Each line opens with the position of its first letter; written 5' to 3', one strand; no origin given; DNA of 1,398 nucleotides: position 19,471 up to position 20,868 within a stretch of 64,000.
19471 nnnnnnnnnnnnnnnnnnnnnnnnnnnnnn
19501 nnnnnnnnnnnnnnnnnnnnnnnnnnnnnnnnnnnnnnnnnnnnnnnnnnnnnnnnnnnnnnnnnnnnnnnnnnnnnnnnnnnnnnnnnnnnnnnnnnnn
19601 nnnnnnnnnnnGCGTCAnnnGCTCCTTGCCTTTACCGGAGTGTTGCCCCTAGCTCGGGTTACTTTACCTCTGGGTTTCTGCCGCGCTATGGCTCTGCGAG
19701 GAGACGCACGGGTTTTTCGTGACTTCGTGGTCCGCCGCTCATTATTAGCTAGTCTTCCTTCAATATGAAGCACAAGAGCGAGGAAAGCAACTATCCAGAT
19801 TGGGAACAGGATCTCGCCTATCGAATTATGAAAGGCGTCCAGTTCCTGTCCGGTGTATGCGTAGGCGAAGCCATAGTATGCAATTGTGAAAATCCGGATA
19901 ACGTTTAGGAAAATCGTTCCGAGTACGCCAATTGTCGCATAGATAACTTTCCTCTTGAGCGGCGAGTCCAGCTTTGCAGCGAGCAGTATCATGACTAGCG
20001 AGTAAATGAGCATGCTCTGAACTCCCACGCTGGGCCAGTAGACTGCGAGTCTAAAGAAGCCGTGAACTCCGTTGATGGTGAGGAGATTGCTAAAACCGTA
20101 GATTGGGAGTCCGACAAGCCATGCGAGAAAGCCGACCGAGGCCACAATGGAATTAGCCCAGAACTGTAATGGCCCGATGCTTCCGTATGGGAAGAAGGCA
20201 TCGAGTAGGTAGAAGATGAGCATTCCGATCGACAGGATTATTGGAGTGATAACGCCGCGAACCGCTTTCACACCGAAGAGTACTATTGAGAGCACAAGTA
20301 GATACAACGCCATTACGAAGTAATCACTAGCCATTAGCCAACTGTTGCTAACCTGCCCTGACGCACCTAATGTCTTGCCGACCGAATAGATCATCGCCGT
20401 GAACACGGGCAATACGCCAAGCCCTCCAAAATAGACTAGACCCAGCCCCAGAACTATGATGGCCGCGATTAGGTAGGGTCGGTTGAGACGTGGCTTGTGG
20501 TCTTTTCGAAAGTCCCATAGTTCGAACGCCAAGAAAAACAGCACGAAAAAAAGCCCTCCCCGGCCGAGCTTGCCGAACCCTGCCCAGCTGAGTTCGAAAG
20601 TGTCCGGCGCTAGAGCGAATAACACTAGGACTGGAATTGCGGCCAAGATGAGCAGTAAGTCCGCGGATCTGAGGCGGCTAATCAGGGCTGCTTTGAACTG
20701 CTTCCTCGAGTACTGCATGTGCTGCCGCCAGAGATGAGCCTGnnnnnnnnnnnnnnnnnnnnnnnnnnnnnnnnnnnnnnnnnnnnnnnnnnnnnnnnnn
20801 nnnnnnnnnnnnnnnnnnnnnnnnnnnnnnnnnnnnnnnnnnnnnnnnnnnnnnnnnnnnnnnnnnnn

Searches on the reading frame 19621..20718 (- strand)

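Call 5: search_protein_families(library=pfam, proteins=[window:19621-20718:-], max_evalue=0.1)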
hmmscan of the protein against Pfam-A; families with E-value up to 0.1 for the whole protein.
window:19621-20718:- (366 aa): 2 families
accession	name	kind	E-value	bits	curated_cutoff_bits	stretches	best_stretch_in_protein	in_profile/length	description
PF09721.15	Exosortase_EpsH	-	5.3e-08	33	25.7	1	56-315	28-250/254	Transmembrane exosortase (Exosortase_EpsH)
PF04494.20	TFIID_NTD2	-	0.03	15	22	1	286-318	15-47/133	WD40 associated region in TFIID subunit, NTD2 domain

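Call 6: search_protein_families(library=ncbifam, proteins=[window:19621-20718:-], max_evalue=0.01)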
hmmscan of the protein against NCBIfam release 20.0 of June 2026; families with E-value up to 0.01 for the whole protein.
window:19621-20718:- (366 aa): 5 families
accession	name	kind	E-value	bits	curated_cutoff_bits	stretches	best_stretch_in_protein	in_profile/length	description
TIGR04297.1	thauma_sortase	exception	1.7e-41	142.7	250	1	26-330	7-301/307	thaumarchaeosortase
TIGR04178.1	exo_archaeo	signature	3.9e-13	49.5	23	1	226-319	3-94/97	exosortase/archaeosortase family protein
TIGR04175.1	archaeo_artD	exception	8.7e-05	22.5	125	1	236-311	64-134/150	archaeosortase D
NF033770.1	exosort_XrtT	exception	0.0059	15.2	250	0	226-335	171-280/472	exosortase T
NF012138.0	exosort_XrtR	exception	0.0075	16.4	150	1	252-319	90-155/160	exosortase R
